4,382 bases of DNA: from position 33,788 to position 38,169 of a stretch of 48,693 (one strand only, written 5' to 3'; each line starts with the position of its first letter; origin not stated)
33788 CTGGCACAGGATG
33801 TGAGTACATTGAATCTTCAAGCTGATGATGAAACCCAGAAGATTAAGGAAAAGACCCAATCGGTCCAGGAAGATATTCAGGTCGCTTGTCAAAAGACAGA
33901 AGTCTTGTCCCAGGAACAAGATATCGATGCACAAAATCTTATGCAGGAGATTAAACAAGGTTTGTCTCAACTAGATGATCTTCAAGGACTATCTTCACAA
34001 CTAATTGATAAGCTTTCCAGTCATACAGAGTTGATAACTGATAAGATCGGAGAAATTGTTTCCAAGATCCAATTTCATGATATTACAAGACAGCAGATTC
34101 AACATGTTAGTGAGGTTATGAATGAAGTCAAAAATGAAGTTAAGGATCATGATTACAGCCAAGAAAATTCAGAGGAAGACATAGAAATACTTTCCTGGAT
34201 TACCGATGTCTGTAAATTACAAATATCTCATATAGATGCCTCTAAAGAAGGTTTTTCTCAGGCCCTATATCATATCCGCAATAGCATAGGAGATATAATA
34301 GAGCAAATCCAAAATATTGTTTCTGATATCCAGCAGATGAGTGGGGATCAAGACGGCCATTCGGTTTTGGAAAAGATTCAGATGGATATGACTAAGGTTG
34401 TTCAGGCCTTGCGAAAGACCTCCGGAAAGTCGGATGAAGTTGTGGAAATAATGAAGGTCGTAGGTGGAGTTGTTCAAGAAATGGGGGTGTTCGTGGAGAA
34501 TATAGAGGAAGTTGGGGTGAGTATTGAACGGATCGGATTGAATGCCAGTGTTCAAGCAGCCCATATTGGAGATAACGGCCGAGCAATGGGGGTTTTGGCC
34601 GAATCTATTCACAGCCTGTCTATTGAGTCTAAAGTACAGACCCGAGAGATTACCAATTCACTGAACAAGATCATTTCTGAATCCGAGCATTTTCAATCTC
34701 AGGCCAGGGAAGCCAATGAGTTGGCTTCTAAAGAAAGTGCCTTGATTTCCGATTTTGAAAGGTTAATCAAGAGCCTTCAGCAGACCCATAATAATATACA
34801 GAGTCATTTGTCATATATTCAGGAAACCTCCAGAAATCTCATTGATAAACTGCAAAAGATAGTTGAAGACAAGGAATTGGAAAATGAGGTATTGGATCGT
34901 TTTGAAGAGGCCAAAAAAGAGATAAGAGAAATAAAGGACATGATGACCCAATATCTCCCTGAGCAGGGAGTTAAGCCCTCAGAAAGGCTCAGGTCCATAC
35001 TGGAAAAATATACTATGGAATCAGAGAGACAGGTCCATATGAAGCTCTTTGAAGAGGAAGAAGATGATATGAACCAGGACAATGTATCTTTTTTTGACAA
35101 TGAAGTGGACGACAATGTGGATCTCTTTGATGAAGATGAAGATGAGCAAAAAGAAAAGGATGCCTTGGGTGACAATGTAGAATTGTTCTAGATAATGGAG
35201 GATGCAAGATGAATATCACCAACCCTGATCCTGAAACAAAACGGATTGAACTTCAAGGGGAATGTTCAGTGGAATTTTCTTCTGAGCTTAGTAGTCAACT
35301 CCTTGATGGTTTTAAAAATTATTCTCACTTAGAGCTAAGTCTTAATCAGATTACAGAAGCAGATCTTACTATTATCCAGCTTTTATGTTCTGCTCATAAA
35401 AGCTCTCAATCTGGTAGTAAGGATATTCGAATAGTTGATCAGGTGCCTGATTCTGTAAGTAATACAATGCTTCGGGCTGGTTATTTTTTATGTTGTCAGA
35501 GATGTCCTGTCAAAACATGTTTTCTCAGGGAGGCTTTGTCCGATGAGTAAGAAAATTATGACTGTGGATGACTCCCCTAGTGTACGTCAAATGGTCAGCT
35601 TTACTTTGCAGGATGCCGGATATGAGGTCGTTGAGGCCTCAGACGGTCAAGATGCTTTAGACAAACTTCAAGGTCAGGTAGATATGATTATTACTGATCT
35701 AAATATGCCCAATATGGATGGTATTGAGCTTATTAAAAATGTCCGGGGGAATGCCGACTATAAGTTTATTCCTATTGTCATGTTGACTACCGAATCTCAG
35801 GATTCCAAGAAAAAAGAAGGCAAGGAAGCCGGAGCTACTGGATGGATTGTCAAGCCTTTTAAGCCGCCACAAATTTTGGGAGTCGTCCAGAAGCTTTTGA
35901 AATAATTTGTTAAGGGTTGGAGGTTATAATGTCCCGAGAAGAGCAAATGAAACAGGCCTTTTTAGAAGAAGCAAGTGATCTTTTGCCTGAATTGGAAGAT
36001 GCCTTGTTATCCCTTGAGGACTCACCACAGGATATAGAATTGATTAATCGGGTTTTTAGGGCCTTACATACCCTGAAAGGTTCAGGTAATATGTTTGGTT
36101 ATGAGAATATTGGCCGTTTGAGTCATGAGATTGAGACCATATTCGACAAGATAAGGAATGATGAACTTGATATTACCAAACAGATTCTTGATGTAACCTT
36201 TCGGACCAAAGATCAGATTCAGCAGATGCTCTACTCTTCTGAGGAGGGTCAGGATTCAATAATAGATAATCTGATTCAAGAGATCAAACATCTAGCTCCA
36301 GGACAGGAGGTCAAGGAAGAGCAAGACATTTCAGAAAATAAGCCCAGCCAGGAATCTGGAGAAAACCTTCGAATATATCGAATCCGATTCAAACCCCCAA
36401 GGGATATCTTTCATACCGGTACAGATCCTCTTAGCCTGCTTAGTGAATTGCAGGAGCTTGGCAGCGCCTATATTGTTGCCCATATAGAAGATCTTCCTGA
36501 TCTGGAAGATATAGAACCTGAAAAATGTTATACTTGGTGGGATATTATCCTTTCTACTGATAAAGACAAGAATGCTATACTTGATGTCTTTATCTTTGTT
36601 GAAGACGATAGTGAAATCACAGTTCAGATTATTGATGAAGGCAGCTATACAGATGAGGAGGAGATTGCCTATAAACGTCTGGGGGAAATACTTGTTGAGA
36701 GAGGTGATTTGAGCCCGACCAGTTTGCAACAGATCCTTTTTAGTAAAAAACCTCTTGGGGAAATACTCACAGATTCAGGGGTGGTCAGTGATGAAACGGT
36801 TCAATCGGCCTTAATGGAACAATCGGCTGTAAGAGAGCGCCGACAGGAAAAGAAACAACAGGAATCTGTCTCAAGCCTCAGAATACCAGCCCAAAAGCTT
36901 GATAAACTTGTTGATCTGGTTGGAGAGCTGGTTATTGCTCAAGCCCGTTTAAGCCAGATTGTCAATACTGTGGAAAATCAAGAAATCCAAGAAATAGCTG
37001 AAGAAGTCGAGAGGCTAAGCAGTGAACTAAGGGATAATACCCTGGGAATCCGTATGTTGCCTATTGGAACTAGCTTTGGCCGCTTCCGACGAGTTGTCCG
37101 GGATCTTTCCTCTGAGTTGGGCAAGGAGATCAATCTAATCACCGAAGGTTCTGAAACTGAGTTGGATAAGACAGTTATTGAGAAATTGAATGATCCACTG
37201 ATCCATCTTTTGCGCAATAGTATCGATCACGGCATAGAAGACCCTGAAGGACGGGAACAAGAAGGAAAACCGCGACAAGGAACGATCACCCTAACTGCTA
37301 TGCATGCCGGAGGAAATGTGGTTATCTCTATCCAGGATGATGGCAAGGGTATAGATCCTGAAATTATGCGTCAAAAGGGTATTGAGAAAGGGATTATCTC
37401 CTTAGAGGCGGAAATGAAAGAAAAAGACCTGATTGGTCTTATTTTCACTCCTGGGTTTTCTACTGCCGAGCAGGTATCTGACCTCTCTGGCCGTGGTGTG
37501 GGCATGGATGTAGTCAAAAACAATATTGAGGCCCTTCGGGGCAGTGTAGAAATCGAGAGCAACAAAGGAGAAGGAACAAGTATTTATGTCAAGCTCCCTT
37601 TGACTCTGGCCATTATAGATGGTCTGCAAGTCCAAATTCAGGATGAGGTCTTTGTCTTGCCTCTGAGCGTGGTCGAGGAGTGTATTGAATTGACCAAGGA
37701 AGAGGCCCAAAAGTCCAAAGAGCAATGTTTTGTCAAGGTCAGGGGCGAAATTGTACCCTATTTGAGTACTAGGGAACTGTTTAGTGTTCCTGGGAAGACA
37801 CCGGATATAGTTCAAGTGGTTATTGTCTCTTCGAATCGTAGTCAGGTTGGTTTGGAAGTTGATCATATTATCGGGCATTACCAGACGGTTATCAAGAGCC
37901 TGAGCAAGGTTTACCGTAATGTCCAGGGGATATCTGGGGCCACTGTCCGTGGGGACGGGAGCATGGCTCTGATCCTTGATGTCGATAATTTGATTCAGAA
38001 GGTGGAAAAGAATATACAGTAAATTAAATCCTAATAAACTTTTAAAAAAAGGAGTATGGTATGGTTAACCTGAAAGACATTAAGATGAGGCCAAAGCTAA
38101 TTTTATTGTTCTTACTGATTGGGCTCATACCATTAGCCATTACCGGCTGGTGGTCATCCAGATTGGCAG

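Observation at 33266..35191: Soluble chemoreceptor-like protein with two signalling-tip motifs, a CheZ-type FxD[IL]TxQ motif and three C-terminal DNVx[FL]F repeats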

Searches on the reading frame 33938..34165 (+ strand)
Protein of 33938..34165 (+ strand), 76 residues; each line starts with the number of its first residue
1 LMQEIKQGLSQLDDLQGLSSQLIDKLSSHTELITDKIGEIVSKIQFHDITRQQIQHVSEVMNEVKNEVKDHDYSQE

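Call 54: search_solved_structures(query=A3, max_evalue=10, show_alignments=5)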
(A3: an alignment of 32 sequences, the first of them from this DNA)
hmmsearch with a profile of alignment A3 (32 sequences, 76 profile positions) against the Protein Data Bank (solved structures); distinct sequences matched with E-value up to 10: 17.
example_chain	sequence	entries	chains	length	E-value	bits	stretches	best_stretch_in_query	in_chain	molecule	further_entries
1p68_A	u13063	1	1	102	0.073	16.2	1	1-42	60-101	De novo designed protein S-824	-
7zr2_A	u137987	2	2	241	0.16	15.1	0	4-45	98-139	Spike protein S2',Chimeric protein mimic of SARS-CoV-2 Spike HR1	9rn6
4psl_A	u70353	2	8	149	0.24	14.5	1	5-44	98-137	ssDNA binding protein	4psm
5zvk_A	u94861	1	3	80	0.31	14.2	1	7-43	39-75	Human Coronavirus MERS HR1 motif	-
8ek4_A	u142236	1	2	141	0.42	13.8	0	1-44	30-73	Ice-binding protein TIP-99a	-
9dsm_A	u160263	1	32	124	0.59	13.3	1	3-41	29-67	Sjogren's Syndrome Nuclear Autoantigen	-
8w6e_A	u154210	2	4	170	0.63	13.2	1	16-72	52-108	HBC599 in complex with wFAP1.1 | wFAP1.1 structure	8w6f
7upp_C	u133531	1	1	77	0.64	13.2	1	4-43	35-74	DHT03 protein C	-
5gna_B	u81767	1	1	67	0.72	13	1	13-43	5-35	Flagellar hook-associated protein 2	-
8qae_A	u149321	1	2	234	1.1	12.4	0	2-44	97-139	sc-apCC-6-SLLA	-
4njl_A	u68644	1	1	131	1.2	12.4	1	6-43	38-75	S protein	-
1j77_A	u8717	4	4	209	1.4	12.1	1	13-45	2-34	HemO | Heme oxygenase 1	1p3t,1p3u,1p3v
9pik_A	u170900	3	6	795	3.4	10.8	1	15-66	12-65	TOK potassium channel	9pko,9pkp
9r1n_A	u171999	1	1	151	4.4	10.5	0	3-40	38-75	sc-apCC-4-DPH-2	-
6jfv_B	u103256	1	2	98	6.2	10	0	2-35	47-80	Keratin, type II cytoskeletal 5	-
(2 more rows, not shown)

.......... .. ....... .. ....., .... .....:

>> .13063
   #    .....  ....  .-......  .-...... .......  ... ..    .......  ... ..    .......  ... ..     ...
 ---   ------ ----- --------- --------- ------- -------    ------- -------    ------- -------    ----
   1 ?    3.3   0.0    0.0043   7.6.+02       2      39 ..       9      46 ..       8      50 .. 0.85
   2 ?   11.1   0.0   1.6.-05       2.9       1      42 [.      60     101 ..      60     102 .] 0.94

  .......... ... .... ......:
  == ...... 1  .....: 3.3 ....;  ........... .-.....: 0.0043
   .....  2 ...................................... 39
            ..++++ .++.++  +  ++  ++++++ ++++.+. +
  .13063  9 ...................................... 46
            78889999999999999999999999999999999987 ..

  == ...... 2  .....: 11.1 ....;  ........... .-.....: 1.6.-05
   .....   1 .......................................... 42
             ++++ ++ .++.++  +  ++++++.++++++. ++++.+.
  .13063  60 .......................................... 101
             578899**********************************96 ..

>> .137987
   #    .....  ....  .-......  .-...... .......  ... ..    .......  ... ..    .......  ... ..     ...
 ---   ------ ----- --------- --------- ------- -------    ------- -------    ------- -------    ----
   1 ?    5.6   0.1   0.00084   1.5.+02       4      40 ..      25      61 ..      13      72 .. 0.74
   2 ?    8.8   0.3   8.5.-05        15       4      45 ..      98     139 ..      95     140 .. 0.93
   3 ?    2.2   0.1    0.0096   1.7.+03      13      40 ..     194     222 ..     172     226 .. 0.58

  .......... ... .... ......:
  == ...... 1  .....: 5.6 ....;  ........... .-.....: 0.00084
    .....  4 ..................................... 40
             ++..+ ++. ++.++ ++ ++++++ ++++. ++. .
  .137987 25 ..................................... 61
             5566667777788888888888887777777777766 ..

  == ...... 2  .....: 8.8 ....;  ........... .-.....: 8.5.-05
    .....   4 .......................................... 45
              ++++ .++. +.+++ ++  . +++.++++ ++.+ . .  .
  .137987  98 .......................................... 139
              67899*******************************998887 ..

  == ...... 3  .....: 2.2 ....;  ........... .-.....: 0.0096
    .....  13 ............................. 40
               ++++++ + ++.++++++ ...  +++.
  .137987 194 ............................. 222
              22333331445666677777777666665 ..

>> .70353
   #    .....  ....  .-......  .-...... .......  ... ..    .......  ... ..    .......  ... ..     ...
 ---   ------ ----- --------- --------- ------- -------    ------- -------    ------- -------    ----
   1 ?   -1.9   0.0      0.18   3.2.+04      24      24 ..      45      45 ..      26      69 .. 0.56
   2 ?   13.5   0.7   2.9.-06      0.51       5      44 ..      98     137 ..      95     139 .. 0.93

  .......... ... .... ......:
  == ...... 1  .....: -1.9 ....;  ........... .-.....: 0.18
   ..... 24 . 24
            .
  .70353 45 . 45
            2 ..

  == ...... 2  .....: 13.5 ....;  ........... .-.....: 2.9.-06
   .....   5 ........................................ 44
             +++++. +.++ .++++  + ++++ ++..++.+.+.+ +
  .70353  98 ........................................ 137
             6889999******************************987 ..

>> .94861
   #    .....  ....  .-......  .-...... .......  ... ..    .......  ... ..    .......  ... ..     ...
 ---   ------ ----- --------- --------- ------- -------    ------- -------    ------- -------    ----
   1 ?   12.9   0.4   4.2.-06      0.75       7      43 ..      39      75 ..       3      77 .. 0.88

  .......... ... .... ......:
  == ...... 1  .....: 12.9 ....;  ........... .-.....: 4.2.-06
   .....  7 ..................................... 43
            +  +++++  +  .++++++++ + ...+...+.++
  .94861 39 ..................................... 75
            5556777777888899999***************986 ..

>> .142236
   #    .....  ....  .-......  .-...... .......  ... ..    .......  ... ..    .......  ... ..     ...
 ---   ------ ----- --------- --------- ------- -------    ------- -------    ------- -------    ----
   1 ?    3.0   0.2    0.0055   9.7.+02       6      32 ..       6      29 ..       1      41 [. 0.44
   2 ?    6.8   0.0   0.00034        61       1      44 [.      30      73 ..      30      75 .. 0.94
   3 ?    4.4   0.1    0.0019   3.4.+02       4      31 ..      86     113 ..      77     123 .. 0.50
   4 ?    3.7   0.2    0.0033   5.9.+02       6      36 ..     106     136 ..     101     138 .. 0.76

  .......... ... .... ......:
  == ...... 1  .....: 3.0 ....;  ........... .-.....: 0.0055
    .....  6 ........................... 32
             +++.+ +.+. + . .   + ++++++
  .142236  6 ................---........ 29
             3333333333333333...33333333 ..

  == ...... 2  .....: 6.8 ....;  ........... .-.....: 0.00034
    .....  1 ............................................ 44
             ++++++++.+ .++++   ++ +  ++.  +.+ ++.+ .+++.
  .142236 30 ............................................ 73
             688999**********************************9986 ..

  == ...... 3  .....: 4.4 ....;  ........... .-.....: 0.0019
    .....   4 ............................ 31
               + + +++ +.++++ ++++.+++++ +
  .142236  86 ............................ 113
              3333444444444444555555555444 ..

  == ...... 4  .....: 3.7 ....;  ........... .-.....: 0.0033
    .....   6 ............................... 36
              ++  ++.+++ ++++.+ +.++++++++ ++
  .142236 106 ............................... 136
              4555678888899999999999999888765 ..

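Call 57: search_protein_families(library=pfam, alignment_id=A3, max_evalue=10)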
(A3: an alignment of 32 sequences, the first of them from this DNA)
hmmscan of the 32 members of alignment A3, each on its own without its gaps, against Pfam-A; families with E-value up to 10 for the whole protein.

A. member 1, seq(76 aa): 7 families
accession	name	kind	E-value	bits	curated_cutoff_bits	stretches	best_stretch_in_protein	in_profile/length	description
PF04344.18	CheZ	-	0.0012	19.2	30.7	1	9-67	90-148/203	Chemotaxis phosphatase, CheZ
PF09261.16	Alpha-mann_mid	-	0.026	15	31.1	1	10-63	22-76/96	Alpha mannosidase middle domain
PF12290.13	DUF3802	-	0.031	15.2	26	1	23-68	61-106/111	Protein of unknown function (DUF3802)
PF00435.27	Spectrin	-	0.075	14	29.9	1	2-43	47-88/105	Spectrin repeat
PF03233.18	Cauli_AT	-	0.079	13.3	24.8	1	21-70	111-160/163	Aphid transmission protein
PF06103.16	DUF948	-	0.096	13.3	37.2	1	18-66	30-79/89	Bacterial protein of unknown function (DUF948)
PF22905.2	Hydro_N_hd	-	0.1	12.9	27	1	11-68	108-165/195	Hydrolase N-terminal helical domain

B. families by the number of members that match (of 32 scanned): 66 families (the first 25 are shown)
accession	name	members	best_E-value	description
PF04344.18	CheZ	17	1.2e-05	Chemotaxis phosphatase, CheZ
PF04513.17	Baculo_PEP_C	2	0.02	Baculovirus polyhedron envelope protein, PEP, C terminus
PF13851.11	GAS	2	0.023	Growth-arrest specific micro-tubule binding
PF22905.2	Hydro_N_hd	2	0.082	Hydrolase N-terminal helical domain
PF11647.13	MLD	1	0.0042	Membrane Localization Domain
PF19191.5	HEF_HK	1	0.0079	HEF_HK domain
PF01442.23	Apolipoprotein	1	0.012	Apolipoprotein A1/A4/E domain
PF13700.11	DUF4158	1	0.012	Domain of unknown function (DUF4158)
PF12739.12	TRAPPC-Trs85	1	0.012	ER-Golgi trafficking TRAPP I complex 85 kDa subunit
PF14071.11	YlbD_coat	1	0.015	Putative coat protein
PF08946.15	Osmo_CC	1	0.021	Osmosensory transporter coiled coil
PF21758.2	PAC_bac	1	0.021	Bacterial proteasome assembling chaperone-like protein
PF17385.8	LBP_M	1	0.023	Lacto-N-biose phosphorylase central domain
PF10488.14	PP1c_bdg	1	0.024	Phosphatase-1 catalytic subunit binding region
PF09468.16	RNase_H2-Ydr279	1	0.025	Ydr279p protein family (RNase H2 complex component) wHTH domain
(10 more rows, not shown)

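Call 79: find_homologous_proteins(query=A3, max_evalue=0.001)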
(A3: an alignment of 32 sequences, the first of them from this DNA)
Query A3 (32 sequences) (76 aa, profile of the alignment): 4 proteins with E <= 0.001 among 528 candidates.
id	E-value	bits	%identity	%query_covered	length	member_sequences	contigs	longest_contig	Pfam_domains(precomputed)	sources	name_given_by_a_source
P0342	1.3e-21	94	41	84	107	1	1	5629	-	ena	-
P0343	3.1e-20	90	30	88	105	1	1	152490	-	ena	-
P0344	2.5e-16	77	43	79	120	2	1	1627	PF04344.19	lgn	-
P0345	2.7e-16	77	31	88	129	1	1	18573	-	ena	-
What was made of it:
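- Tried and rejected: It returned only four gene fragments (call 79).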

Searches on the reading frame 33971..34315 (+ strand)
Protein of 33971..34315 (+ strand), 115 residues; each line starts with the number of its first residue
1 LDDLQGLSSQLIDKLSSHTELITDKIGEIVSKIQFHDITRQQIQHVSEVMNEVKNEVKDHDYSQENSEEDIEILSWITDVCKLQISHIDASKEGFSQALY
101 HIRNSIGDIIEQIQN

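Call 51: search_protein_families(library=pfam, max_evalue=10, proteins=[window:33971-34315:+])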
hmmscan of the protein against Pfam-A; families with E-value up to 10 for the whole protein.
seq(115 aa): 1 family
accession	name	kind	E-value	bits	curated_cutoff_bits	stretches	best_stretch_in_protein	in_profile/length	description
PF04344.18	CheZ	-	0.0018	18.6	30.7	1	8-56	100-148/203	Chemotaxis phosphatase, CheZ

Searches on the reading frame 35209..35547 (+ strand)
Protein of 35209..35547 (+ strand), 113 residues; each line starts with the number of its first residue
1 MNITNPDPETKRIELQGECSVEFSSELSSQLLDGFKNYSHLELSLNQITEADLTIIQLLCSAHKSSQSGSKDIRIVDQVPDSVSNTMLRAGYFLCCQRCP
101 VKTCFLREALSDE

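Call 3: search_protein_families(library=pfam, proteins=[window:35209-35547:+], max_evalue=1)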
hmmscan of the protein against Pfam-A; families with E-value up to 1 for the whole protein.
window:35209-35547:+ (113 aa): 3 families
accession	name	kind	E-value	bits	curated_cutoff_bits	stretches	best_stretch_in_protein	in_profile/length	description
PF13466.11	STAS_2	-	3e-07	31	29.2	1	13-89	1-76/80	STAS domain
PF01740.26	STAS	-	0.049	13.8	22.6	1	13-77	13-79/106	STAS domain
PF18430.7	DBD_HTH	-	0.086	13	25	1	41-57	8-24/35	Putative DNA-binding domain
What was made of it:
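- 35209..35550 (+): STAS-domain protein, positionally like alpha-proteobacterial CheS. Pfam STAS_2, E 3e-7 (call 3).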

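Call 4: search_protein_families(library=ncbifam, proteins=[window:35209-35547:+], max_evalue=1)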
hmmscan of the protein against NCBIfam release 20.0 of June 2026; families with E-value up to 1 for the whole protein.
window:35209-35547:+ (113 aa): 0 families

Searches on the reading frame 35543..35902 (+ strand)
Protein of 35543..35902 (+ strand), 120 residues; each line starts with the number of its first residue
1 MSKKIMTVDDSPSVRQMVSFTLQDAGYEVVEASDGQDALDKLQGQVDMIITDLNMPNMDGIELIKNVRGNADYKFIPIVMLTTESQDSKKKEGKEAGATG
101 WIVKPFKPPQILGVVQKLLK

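Call 3: search_protein_families(library=pfam, proteins=[window:35543-35902:+], max_evalue=1)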
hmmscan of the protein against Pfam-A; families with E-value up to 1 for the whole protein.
window:35543-35902:+ (120 aa): 3 families
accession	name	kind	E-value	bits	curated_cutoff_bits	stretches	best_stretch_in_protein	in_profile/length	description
PF00072.30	Response_reg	-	1.9e-28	99.3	30.2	1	5-115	1-110/111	Response regulator receiver domain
PF03698.18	UPF0180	-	0.091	13.4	25.4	1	18-62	12-51/77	Uncharacterised protein family (UPF0180)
PF23198.2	PDE8A_N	-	0.13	12.6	29.6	1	21-90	29-100/147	PDE8A-like, N-terminal domain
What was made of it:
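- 35543..35905 (+): CheY-type single-domain response regulator, the presumed substrate. Pfam Response_reg, E 1.9e-28 (call 3).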

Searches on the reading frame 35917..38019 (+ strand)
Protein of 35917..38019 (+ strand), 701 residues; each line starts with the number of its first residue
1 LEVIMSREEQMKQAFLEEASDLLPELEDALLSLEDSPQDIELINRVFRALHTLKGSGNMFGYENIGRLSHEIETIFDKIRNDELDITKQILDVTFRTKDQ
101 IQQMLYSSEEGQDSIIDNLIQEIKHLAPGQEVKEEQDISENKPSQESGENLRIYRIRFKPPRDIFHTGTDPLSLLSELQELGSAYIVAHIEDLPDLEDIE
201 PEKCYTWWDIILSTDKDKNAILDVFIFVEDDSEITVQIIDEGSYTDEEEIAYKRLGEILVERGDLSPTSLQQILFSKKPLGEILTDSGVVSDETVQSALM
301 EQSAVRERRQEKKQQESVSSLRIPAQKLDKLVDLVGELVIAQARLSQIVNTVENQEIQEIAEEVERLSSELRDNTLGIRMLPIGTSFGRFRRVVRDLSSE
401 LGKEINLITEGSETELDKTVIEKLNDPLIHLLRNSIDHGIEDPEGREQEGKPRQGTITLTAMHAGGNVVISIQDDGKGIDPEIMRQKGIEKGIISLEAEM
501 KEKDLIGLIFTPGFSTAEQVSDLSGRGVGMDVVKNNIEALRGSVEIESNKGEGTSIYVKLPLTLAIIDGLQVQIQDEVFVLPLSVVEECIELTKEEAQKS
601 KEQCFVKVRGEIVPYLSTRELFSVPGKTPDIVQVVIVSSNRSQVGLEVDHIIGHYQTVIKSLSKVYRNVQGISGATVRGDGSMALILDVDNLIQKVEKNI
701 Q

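Call 3: search_protein_families(library=pfam, proteins=[window:35917-38019:+], max_evalue=1)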
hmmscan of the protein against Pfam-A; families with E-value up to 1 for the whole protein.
window:35917-38019:+ (701 aa): 8 families
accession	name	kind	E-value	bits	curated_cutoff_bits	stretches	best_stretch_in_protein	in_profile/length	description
PF01584.24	CheW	-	1.4e-25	89.9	23.5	1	569-696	2-137/138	CheW-like domain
PF02518.31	HATPase_c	-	1.3e-20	74.3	26.4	1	426-563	4-110/111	Histidine kinase-, DNA gyrase B-, and HSP90-like ATPase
PF01627.28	Hpt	-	3.1e-17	63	24.6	1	10-105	1-78/84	Hpt domain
PF02895.20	H-kinase_dim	-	3.1e-14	53.6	23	1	319-375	2-65/68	Signal transducing histidine kinase, homodimeric domain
PF13589.12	HATPase_c_3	-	0.0036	17.7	25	1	428-489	7-54/137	Histidine kinase-, DNA gyrase B-, and HSP90-like ATPase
PF13581.12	HATPase_c_2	-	0.032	14.7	27.4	1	450-502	50-92/127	Histidine kinase-like ATPase domain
PF24389.1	ORC-CDC6-like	-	0.043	13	27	1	319-436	89-207/571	ORC-CDC6-like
PF09969.14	DUF2203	-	0.42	11.7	24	0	16-111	5-102/122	Uncharacterized conserved protein (DUF2203)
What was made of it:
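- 35917..38022 (+): CheA histidine kinase. Pfam Hpt, H-kinase_dim, HATPase_c and CheW domains (call 3).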
